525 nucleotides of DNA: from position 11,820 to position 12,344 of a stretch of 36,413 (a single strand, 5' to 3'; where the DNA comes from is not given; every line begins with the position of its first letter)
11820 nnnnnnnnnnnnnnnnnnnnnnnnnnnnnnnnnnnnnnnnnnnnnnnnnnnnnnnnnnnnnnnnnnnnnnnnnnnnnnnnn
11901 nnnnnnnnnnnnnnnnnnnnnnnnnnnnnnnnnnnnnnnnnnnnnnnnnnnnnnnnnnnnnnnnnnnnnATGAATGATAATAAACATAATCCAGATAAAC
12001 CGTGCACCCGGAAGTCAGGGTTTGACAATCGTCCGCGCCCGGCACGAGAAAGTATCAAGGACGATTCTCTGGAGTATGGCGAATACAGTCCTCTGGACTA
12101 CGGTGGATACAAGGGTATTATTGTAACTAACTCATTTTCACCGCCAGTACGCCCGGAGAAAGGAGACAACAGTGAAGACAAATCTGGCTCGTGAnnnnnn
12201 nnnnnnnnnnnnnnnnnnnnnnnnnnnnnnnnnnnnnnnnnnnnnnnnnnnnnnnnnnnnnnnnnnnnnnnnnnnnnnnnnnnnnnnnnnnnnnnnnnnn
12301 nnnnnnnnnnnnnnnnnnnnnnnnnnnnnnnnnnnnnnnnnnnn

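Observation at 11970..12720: Small 2-TM membrane protein as a stand-alone accessory gene (candidate superinfection-exclusion or abortive-infection effector)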

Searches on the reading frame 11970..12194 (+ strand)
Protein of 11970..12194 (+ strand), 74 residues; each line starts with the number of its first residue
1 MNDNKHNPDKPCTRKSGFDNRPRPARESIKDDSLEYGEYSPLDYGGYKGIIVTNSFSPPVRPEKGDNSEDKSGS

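Call 3: search_protein_families(library=pfam, proteins=[window:11970-12194:+], max_evalue=1)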
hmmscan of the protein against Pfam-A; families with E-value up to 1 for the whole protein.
window:11970-12194:+ (74 aa): 0 families

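Call 4: search_protein_families(library=padloc, proteins=[window:11970-12194:+], max_evalue=1)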
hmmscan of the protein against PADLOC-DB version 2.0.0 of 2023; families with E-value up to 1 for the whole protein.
window:11970-12194:+ (74 aa): 0 families

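Call 5: search_protein_families(library=phrogs, proteins=[window:11970-12194:+], max_evalue=1)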
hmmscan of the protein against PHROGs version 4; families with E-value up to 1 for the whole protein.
window:11970-12194:+ (74 aa): 0 families

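Call 6: search_protein_families(library=ncbifam, proteins=[window:11970-12194:+], max_evalue=1)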
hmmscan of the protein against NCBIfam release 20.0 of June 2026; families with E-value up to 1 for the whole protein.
window:11970-12194:+ (74 aa): 0 families

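Call 85: find_homologous_proteins(query=window:11970-12191:+, max_evalue=0.001)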
Query window:11970-12191:+ (74 aa): 3 proteins with E <= 0.001 among 3 candidates.
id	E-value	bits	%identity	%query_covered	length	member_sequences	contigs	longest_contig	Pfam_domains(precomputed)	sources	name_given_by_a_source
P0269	2.2e-42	160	99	100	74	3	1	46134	-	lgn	-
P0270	1.4e-24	103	77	100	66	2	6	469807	-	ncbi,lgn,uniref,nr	ncbi:hypothetical protein GP935_21990 [Escherichia coli]|uniref:hypothetical protein n=1 Tax=Escheri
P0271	2.6e-15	74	65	100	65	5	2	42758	-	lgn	-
